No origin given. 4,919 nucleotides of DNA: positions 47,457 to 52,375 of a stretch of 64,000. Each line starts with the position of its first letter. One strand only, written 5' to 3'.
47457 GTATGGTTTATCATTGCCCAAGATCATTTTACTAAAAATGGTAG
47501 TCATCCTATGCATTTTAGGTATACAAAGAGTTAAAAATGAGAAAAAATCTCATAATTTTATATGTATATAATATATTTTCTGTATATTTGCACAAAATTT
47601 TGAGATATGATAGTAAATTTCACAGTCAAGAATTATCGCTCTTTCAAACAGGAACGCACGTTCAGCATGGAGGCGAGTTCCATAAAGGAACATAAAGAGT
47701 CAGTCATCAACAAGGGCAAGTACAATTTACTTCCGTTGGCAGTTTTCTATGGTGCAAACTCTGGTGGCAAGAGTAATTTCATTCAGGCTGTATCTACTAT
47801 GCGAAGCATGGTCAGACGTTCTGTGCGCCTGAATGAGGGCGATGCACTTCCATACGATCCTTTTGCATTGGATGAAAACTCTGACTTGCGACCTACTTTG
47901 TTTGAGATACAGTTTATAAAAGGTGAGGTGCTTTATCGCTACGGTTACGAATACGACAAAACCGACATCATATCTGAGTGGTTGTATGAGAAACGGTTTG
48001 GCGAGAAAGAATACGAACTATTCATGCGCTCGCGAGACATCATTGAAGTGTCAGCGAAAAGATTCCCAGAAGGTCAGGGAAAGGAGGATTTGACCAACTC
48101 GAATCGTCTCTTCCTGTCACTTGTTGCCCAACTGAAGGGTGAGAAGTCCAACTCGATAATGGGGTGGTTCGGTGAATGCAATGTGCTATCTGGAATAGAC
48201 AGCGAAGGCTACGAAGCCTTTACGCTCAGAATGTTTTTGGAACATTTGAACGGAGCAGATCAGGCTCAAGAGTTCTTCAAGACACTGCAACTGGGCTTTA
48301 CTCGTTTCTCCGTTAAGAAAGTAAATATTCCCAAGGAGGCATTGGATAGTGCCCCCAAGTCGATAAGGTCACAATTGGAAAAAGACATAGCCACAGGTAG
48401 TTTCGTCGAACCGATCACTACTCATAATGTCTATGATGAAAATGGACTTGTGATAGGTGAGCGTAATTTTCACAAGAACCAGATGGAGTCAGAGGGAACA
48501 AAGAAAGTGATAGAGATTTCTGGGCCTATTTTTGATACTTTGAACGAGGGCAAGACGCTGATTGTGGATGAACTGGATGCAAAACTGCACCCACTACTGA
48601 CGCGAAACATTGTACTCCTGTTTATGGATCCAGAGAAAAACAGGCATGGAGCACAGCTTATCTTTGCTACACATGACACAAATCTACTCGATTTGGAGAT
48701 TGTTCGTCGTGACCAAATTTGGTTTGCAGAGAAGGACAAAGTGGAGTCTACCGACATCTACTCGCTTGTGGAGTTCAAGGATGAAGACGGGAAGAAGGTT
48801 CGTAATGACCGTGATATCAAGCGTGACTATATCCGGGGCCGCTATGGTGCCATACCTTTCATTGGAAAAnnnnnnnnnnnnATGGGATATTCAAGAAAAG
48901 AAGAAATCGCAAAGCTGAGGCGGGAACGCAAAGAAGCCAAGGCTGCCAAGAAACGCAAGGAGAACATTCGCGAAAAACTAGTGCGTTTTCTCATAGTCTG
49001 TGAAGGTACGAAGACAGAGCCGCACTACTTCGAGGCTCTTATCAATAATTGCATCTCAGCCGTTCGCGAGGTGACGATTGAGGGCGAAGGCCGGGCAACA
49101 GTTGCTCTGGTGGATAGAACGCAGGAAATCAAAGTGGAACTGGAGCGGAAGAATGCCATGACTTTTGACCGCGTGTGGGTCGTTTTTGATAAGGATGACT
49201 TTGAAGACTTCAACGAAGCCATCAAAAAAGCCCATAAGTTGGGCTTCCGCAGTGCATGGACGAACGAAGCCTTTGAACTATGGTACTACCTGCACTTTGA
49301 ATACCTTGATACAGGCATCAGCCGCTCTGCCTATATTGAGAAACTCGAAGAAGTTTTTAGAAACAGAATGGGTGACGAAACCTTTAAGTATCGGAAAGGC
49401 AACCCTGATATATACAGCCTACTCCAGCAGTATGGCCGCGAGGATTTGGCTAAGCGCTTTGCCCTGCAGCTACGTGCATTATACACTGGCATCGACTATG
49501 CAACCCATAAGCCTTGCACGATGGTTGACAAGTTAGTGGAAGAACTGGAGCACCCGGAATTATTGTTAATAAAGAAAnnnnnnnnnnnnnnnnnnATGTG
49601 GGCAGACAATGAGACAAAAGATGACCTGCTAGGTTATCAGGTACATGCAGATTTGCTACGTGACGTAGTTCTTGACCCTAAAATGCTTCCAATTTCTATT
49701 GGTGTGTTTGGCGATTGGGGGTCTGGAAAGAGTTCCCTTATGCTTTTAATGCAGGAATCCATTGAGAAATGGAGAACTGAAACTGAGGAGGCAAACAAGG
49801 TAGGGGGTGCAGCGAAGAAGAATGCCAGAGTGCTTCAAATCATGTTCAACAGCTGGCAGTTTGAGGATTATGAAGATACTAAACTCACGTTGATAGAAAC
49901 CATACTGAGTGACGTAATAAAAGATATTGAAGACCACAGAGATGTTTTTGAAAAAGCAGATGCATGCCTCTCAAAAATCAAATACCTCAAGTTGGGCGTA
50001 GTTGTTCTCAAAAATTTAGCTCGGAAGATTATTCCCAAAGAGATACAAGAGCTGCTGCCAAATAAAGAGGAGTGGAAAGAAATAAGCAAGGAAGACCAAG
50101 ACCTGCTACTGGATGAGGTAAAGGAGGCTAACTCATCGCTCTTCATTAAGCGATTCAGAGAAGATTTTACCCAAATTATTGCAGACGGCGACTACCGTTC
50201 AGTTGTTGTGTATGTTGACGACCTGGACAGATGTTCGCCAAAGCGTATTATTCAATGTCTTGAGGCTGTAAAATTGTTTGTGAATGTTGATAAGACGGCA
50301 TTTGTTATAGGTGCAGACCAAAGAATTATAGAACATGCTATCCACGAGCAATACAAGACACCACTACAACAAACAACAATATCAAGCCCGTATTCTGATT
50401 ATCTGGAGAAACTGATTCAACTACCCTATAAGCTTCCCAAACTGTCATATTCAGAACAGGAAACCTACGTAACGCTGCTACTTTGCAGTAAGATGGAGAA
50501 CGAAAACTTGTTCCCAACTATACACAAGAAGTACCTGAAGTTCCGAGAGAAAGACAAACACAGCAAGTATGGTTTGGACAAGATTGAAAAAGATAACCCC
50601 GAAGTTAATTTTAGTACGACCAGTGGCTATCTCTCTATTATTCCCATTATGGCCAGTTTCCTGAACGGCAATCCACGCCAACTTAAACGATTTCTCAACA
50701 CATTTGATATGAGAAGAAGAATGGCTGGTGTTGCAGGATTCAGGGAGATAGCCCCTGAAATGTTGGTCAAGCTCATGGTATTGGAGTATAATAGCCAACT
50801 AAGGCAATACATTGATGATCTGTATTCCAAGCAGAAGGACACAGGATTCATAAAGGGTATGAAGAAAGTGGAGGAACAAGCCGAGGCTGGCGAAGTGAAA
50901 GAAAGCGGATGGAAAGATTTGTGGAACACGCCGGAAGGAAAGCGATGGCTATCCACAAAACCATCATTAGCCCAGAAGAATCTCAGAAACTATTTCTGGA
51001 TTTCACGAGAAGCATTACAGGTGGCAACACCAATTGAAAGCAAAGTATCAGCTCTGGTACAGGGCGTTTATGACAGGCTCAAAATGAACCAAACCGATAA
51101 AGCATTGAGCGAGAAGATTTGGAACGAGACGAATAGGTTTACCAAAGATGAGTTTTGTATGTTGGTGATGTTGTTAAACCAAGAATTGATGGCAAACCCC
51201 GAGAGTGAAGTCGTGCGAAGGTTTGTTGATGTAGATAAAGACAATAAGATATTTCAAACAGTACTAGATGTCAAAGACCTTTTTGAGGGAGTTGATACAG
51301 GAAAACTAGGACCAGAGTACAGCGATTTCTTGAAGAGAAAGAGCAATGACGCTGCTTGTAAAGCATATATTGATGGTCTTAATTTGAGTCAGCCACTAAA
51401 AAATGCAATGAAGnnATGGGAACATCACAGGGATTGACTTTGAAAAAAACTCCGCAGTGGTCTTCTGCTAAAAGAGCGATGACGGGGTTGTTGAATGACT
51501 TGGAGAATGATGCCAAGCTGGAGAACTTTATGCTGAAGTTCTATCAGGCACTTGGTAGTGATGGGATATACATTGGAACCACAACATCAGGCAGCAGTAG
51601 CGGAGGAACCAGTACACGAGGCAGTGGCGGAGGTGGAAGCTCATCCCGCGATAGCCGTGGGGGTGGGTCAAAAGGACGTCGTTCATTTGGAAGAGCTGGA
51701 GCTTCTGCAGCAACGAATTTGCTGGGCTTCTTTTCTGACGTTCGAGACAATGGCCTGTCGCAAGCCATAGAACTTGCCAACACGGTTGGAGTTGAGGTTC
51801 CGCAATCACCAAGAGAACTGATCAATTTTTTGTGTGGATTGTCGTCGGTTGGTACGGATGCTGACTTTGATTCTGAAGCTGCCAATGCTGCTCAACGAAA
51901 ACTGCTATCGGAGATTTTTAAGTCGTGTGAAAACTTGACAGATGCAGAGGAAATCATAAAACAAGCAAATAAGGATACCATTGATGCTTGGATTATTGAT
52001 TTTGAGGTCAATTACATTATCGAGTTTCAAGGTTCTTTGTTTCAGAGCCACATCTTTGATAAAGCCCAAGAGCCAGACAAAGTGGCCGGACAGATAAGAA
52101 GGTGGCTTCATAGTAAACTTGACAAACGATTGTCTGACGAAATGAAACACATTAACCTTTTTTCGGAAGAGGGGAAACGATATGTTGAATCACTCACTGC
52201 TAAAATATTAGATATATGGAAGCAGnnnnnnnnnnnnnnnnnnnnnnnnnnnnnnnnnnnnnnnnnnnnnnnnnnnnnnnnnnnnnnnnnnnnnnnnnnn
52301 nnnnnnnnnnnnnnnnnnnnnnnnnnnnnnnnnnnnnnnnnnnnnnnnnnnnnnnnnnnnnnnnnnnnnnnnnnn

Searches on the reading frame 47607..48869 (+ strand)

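Call 4: search_protein_families(library=pfam, proteins=[window:47607-48869:+], max_evalue=0.01)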
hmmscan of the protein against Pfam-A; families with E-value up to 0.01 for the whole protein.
window:47607-48869:+ (421 aa): 2 families
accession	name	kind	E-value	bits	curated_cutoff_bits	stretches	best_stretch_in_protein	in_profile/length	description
PF13304.12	AAA_21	-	4.5e-32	112.8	27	1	44-362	1-304/304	AAA domain, putative AbiEii toxin, Type IV TA system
PF13175.12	AAA_15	-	1.9e-05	24.9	32.1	1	1-144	1-108/374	AAA ATPase domain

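Call 5: search_protein_families(library=padloc, proteins=[window:47607-48869:+], max_evalue=0.01)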
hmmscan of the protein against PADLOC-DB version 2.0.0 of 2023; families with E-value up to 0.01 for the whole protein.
window:47607-48869:+ (421 aa): 42 families (the best 25 are shown)
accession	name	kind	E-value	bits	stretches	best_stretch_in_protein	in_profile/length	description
PDLC02335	AbiLi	-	1.4e-94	314.8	1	1-420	49-288/326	AbiLi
PDLC02980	AriA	-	5.3e-29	100.1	1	44-362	1-304/304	-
PDLC04426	PDC-M12A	-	1e-18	65.9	2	1-126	1-119/369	-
PDLC03878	NsnB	-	4.2e-12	44.5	2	26-158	5-127/345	-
PDLC04392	PDC-M07A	-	9.9e-10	36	2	286-362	278-352/432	-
PDLC04178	HEC-01A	-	2.2e-09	34.9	2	34-73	20-59/399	-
PDLC04389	PDC-M07A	-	8.6e-09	32.9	1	311-390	322-402/443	-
PDLC04179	HEC-01A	-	9.9e-09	32.8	2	295-387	341-428/459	-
PDLC04176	HEC-01A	-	1.9e-08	32.1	1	39-75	20-56/371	-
PDLC04393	PDC-M07A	-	2e-08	31.6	1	290-362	284-354/435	-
PDLC04391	PDC-M07A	-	4.1e-08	30.6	2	295-362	285-350/412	-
PDLC04175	HEC-01A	-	8.6e-08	29.6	1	34-74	17-57/363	-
PDLC02979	AriA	-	9.1e-08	30.3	1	1-112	1-86/373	-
PDLC04213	HEC-02A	-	1.9e-07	28.9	1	282-375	198-293/337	-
PDLC04570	PDC-M31A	-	2.3e-07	28.3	1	315-417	290-393/395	-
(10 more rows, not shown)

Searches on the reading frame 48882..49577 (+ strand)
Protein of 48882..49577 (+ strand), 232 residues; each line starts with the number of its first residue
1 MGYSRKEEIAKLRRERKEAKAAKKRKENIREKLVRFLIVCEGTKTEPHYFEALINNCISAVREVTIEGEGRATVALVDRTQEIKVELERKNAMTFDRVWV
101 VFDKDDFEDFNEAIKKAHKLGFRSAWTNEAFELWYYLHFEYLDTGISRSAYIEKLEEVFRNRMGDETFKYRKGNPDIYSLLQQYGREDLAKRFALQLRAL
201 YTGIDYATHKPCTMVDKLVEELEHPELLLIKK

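Call 4: search_protein_families(library=pfam, proteins=[window:48882-49577:+], max_evalue=0.01)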
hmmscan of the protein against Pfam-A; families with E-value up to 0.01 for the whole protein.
window:48882-49577:+ (232 aa): 2 families
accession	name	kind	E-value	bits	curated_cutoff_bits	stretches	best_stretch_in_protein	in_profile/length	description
PF13707.11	RloB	-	1.4e-42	146.5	31.5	1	36-222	1-195/195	RloB-like protein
PF23562.2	AMP-binding_C_3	-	0.00053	20.8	20.8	1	37-101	4-66/124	AMP-binding enzyme C-terminal domain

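Call 5: search_protein_families(library=padloc, proteins=[window:48882-49577:+], max_evalue=0.01)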
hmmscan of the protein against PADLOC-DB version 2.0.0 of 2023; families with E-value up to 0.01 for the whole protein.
window:48882-49577:+ (232 aa): 2 families
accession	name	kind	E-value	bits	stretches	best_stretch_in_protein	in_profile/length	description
PDLC02337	AbiLii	-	1.7e-26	91.8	1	13-224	16-87/170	AbiLii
PDLC04430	PDC-M12B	-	0.0036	15.1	0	35-61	9-35/251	-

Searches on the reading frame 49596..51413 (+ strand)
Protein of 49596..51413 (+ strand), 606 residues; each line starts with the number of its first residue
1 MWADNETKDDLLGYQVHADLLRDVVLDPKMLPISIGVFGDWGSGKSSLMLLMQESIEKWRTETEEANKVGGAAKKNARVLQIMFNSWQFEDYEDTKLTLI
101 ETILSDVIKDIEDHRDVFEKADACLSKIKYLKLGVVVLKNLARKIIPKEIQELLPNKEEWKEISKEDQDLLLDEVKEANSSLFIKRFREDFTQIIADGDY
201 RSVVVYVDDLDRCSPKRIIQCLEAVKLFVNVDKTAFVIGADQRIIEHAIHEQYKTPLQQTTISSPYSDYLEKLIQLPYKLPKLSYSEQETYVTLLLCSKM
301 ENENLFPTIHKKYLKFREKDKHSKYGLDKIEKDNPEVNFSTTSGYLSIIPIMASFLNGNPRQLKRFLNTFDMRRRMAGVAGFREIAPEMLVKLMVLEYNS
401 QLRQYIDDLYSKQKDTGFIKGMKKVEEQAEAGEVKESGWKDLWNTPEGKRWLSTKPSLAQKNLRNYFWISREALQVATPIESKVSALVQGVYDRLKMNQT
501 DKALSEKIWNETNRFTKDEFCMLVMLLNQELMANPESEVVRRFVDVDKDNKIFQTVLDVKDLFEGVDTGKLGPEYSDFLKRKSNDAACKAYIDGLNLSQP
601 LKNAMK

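Call 4: search_protein_families(library=pfam, proteins=[window:49596-51413:+], max_evalue=0.01)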
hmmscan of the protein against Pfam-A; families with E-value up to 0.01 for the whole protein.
window:49596-51413:+ (606 aa): 2 families
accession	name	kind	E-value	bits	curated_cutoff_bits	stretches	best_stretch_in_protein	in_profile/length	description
PF07693.20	KAP_NTPase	-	1e-39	137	20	1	17-376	4-292/293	KAP family P-loop domain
PF13191.12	AAA_16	-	0.0032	18.4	32.6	0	37-212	29-143/167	AAA ATPase domain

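Call 5: search_protein_families(library=padloc, proteins=[window:49596-51413:+], max_evalue=0.01)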
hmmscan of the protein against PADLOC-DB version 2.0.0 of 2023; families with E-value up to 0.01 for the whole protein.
window:49596-51413:+ (606 aa): 7 families
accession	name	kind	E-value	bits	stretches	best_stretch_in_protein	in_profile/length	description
PDLC02209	QatA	-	4.4e-77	258.2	1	3-513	4-542/646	-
PDLC02210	QatA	-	2.8e-64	215.7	1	1-521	1-524/593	-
PDLC04959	PDC-S20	-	1.5e-23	82.1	1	6-321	15-294/464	-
PDLC04957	PDC-S20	-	8.2e-16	56.5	1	35-282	33-257/446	-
PDLC02361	PifA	-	1.5e-15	54.9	1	6-282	13-255/720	PifA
PDLC04958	PDC-S20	-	1.5e-13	48.9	1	32-289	28-263/458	-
PDLC04956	PDC-S20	-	3.9e-09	34.4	1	39-290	40-262/450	-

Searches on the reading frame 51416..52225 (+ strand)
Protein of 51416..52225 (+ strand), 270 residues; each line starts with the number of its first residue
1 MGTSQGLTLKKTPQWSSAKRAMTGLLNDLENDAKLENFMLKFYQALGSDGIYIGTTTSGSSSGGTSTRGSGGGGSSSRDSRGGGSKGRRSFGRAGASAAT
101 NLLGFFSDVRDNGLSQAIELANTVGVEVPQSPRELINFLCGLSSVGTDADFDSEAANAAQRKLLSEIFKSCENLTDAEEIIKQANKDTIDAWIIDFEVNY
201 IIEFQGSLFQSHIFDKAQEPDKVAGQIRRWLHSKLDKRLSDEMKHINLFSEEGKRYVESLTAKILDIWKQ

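Call 4: search_protein_families(library=pfam, proteins=[window:51416-52225:+], max_evalue=0.01)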
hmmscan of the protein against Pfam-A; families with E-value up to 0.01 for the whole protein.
window:51416-52225:+ (270 aa): 0 families

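Call 5: search_protein_families(library=padloc, proteins=[window:51416-52225:+], max_evalue=0.01)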
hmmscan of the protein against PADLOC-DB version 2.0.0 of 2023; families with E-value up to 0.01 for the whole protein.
window:51416-52225:+ (270 aa): 0 families

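Call 6: search_protein_families(library=ncbifam, proteins=[window:51416-52225:+], max_evalue=0.01)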
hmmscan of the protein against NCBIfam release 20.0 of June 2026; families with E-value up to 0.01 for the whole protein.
window:51416-52225:+ (270 aa): 1 family
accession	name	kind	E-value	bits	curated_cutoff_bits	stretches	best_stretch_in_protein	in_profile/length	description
NF041924.1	QatB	equivalog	0.0025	17.8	100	1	82-196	1-106/179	Qat anti-phage system associated protein QatB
